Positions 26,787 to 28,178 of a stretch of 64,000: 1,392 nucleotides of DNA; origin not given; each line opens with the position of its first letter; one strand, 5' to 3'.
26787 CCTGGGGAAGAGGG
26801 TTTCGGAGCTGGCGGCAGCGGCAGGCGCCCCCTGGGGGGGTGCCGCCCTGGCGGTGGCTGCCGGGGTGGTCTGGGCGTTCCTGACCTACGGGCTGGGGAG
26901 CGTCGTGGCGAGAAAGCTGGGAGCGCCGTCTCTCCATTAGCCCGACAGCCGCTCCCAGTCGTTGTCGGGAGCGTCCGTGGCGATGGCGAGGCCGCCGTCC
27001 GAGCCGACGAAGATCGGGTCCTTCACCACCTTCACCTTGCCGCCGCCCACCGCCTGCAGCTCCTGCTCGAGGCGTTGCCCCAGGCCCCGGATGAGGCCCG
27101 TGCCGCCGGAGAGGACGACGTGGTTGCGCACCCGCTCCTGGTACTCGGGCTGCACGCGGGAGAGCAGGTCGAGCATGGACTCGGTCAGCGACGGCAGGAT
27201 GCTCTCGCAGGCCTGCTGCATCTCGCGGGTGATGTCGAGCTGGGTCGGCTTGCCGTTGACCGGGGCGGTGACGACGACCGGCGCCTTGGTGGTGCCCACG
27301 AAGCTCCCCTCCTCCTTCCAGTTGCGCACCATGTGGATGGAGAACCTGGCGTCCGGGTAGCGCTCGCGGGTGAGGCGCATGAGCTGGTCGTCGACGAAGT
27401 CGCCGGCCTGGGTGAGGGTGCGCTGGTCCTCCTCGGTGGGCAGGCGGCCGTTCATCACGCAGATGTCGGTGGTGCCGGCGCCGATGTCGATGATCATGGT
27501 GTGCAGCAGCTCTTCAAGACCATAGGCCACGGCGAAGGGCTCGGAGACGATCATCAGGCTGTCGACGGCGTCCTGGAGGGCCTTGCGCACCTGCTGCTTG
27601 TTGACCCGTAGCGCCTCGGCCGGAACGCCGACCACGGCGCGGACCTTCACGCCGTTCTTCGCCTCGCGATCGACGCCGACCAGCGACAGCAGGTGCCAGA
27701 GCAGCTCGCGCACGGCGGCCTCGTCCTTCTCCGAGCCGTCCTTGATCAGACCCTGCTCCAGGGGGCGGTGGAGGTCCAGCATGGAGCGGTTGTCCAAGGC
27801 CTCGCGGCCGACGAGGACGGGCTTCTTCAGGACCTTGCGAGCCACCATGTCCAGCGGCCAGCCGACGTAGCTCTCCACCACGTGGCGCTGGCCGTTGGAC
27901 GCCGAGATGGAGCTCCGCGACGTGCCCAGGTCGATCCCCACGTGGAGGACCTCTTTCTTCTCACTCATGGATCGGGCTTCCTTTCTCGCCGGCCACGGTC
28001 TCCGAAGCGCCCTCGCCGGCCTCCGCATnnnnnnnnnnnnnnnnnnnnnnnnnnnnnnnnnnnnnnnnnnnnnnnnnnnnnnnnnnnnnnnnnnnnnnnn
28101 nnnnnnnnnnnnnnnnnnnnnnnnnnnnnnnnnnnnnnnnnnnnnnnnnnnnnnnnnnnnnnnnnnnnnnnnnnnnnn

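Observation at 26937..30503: Operon coupling a PilZ-AMIN fusion protein, an AMIN-less AmiC-type amidase and a MamK-family actin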

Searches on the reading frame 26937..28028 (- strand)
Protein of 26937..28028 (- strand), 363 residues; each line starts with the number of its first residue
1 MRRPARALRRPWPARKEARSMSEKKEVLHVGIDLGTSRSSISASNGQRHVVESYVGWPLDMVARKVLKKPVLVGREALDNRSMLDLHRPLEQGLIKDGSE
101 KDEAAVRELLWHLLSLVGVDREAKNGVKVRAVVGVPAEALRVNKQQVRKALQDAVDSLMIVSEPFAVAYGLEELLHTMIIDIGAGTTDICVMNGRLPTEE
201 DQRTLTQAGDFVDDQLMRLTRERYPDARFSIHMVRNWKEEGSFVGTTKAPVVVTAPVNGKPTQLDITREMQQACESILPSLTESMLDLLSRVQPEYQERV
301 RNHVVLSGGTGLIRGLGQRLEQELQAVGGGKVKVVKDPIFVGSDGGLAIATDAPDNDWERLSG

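Call 3: search_protein_families(library=pfam, proteins=[window:26937-28028:-], max_evalue=1)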
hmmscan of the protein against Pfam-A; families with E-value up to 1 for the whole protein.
window:26937-28028:- (363 aa): 11 families
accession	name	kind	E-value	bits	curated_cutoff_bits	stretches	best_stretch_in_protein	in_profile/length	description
PF06723.19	MreB_Mbl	-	3.9e-23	82.3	27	1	29-345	3-314/327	MreB/Mbl protein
PF00022.25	Actin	-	1.4e-14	53.9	27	2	263-337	288-364/410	Actin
PF00012.26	HSP70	-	3.7e-05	22.6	20.6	1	126-194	130-208/599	Hsp70 protein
PF25216.1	Volactin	-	0.0004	20.4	35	1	71-350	59-321/321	Volactin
PF25229.1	Salactin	-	0.0038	16.8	27.1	1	180-336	152-315/335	Salactin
PF21522.3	MreB-like_C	-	0.005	17.9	27.8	0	179-203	1-27/123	Archaeal actin homologue MreB-like, C-terminal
PF22128.2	Alp7A_like_C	-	0.0095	16.2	22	1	177-207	2-32/156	Alp7A C-terminal domain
PF14450.12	FtsA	-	0.029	15.2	31.8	1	179-227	2-48/127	Cell division protein FtsA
PF08841.16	DDR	-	0.1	12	24.6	0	177-211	135-167/328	Diol dehydratase reactivase ATPase-like domain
PF13155.12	Toprim_2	-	0.16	12.8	22.1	1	281-323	2-41/88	Toprim-like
PF11104.14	PilM_2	-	0.23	10.8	27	0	302-325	276-299/340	Type IV pilus assembly protein PilM;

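Call 4: search_protein_families(library=ncbifam, proteins=[window:26937-28028:-], max_evalue=0.1)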
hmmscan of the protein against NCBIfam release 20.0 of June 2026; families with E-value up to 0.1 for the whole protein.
window:26937-28028:- (363 aa): 21 families
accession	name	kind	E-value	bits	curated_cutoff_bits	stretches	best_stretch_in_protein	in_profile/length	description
NF040964.1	MamK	subfamily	7e-114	380.3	400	1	28-362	1-331/335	MamK family actin-like protein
NF053558.1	BeeR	equivalog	3.6e-59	200.5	530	1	28-361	1-348/349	BeeR family actin-like protein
NF010539.0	PRK13927.1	subfamily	2.6e-21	75.9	293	1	29-340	8-316/339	rod shape-determining protein MreB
TIGR00904.1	mreB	subfamily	4.7e-17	62.1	365.75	1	29-325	4-305/334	MreB/Mrl family cell shape determining protein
NF010540.1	PRK13929.1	exception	5.7e-14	51.9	515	1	29-326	6-304/334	rod-share determining protein MreBH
NF011660.0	PRK15080.1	equivalog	1.2e-08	34.6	182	1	130-200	96-167/277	ethanolamine utilization protein EutJ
TIGR01991.1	HscA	equivalog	9.7e-07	27.6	708.55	1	123-193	125-200/600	Fe-S protein assembly chaperone HscA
NF003520.0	PRK05183.1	subfamily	3.2e-06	25.8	620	1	126-193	148-220/621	Fe-S protein assembly chaperone HscA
NF001413.0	PRK00290.1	equivalog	7e-06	24.7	648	1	120-193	124-202/625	molecular chaperone DnaK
TIGR02350.1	prok_dnaK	equivalog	8.8e-06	24.4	822.55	1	109-193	110-201/596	molecular chaperone DnaK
NF053533.1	salactin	equivalog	0.00016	20.9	400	1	149-350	124-332/335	actin-like salactin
NF053560.1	crenactin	equivalog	0.00018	20.6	630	1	62-191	47-186/422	crenactin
NF002399.0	PRK01433.1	equivalog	0.00031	19.5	743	1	129-193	142-211/595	Fe-S protein assembly chaperone HscA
NF009946.0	PRK13410.1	equivalog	0.0011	17.3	1019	1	125-193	131-205/669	molecular chaperone DnaK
TIGR02529.1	EutJ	subfamily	0.0023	17.5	152.1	1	122-193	54-126/239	ethanolamine utilization protein EutJ family protein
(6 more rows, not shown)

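Call 7: find_homologous_proteins(query=window:26937-27968:-, max_evalue=1e-10)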
Query window:26937-27968:- (343 aa): 6241 proteins with E <= 1e-10 among 8000 candidates; the best 120 are listed.
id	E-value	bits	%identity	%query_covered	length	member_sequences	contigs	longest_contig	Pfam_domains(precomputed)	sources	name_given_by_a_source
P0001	6.0e-209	711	94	100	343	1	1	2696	PF06723.20,PF00022.26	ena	-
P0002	3.1e-204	695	91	100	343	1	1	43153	PF06723.20,PF00022.26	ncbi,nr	ncbi:MAG TPA: rod shape-determining protein [Thermoanaerobaculia bacterium]|nr:rod shape-determining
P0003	2.8e-203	692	92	100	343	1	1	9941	PF06723.20,PF00022.26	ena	-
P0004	2.0e-201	686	91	100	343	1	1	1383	PF06723.20,PF00022.26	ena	-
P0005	5.3e-199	678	90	99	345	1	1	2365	PF06723.20,PF00022.26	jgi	jgi:rod shape-determining protein MreB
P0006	7.6e-199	678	90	99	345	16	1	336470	PF06723.20,PF00022.26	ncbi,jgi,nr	ncbi:MAG: rod shape-determining protein MreB [Acidobacteriota bacterium]|jgi:rod shape-determining p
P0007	1.1e-198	677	90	99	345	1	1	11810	PF06723.20,PF00022.26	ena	-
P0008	3.9e-198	675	90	99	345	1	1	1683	PF06723.20,PF00022.26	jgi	jgi:rod shape-determining protein MreB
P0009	7.1e-198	674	89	99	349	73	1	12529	PF06723.20,PF00022.26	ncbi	-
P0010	9.6e-197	671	89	100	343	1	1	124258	PF06723.20,PF00022.26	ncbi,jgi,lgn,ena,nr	ncbi:MAG TPA: rod shape-determining protein [Thermoanaerobaculia bacterium]|jgi:rod shape-determinin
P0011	1.4e-196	670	87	100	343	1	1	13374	PF06723.20,PF00022.26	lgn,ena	-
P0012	2.1e-196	670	88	100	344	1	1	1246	PF06723.20,PF00022.26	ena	-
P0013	2.4e-196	669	88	99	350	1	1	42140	PF06723.20,PF00022.26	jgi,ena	jgi:rod shape-determining protein MreB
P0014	3.2e-196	669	88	99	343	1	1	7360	PF06723.20,PF00022.26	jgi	jgi:rod shape-determining protein MreB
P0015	6.5e-196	668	87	100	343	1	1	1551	PF06723.20,PF00022.26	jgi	jgi:rod shape-determining protein MreB and related proteins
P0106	7.0e-187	638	83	99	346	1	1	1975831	PF06723.20,PF00022.26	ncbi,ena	-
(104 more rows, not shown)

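Call 8: find_encoding_contigs(protein=P0106, flank=8000, max_places=3)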
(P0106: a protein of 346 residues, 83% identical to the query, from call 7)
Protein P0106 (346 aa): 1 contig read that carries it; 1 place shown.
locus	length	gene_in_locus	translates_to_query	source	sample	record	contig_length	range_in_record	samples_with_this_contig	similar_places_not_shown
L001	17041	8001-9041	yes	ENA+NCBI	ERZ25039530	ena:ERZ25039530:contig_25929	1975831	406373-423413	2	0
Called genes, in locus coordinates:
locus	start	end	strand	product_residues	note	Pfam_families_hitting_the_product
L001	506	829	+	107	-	-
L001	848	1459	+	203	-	-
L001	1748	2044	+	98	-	-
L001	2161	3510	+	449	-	PF07719:TPR_2 (faint), PF13181:TPR_8 (faint), PF13424:TPR_12 (weak)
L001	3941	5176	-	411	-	PF00202:Aminotran_3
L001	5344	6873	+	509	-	PF07238:PilZ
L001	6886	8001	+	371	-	PF01520:Amidase_3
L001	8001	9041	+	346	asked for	PF06723:MreB_Mbl, PF00022:Actin (weak)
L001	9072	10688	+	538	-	-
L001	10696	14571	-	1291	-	PF27051:TamB_N, PF04357:TamB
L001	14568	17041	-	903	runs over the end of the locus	PF03631:Virul_fac_BrkB, PF17243:POTRA_TamA_1, PF01103:Omp85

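Call 9: find_encoding_contigs(protein=P0006, flank=8000, max_places=3)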
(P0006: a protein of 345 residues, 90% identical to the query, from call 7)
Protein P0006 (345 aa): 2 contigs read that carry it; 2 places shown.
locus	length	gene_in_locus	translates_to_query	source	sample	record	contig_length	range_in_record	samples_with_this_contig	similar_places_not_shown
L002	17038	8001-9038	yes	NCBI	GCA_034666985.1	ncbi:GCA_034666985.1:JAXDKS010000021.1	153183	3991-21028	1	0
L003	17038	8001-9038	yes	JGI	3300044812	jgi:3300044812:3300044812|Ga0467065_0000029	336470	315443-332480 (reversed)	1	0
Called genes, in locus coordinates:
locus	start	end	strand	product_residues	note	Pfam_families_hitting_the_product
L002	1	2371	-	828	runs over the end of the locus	PF02743:dCache_1, PF00672:HAMP, PF00512:HisKA, PF02518:HATPase_c, PF00072:Response_reg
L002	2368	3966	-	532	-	PF00496:SBP_bac_5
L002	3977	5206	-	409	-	PF00202:Aminotran_3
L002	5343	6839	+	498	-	PF07238:PilZ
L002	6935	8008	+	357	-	PF01520:Amidase_3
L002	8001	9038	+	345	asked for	PF00022:Actin (weak), PF06723:MreB_Mbl, PF00022:Actin (weak)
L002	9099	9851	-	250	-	-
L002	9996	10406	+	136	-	-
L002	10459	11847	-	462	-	PF07719:TPR_2 (faint), PF17874:TPR_MalT (weak), PF13424:TPR_12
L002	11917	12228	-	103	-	-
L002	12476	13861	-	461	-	PF13181:TPR_8 (faint), PF13424:TPR_12 (weak)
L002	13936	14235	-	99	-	-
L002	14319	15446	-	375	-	PF03916:NrfD, PF14589:NrfD_2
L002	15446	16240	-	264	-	PF12838:Fer4_7, PF13247:Fer4_11, PF25160:LdpA_Fe-S-bd (weak), PF00037:Fer4 (weak), PF12837:Fer4_6 (weak), PF13237:Fer4_10 (weak), PF12838:Fer4_7 (weak), PF13187:Fer4_9 (weak), +4 more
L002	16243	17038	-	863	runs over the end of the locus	PF00384:Molybdopterin, PF01568:Molydop_binding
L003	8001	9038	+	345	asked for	PF00022:Actin (weak), PF06723:MreB_Mbl, PF00022:Actin (weak)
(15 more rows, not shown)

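Call 24: search_protein_representatives(protein=window:26937-27968:-)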
Query: 343 residues. Proteins with E-value up to 0.001 (for the whole library): 1250; up to 1e-10: 557; up to 1e-30: 185. The best 150 are listed.
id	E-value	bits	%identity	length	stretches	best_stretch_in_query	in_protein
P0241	8.5e-146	501.6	67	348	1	4-341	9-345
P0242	5.7e-106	370.7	54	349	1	8-340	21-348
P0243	6.3e-105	367.3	72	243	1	1-247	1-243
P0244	3.1e-104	365.0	62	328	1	2-261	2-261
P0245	6.0e-103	360.8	69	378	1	1-252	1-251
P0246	7.2e-93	327.6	64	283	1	63-342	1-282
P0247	3.8e-89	315.4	50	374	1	5-341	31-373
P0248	1.1e-85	304.0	47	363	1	3-341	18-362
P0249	1.8e-85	303.3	43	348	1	7-342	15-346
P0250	1.2e-84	300.6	46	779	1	5-339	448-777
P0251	1.6e-84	300.2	43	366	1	6-339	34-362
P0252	1.7e-82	293.5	66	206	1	134-337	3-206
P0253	4.0e-81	289.0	43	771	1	3-340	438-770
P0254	6.9e-81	288.3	42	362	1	3-340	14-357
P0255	7.4e-81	288.2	43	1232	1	4-340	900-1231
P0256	8.9e-81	287.9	44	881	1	4-339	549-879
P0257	2.5e-80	286.4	44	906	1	2-340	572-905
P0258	2.7e-80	286.3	42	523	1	6-340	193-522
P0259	3.2e-80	286.1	43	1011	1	2-340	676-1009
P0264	4.3e-78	279.1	42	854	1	4-341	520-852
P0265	5.2e-77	275.5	43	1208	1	3-340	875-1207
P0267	6.5e-75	268.6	40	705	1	6-340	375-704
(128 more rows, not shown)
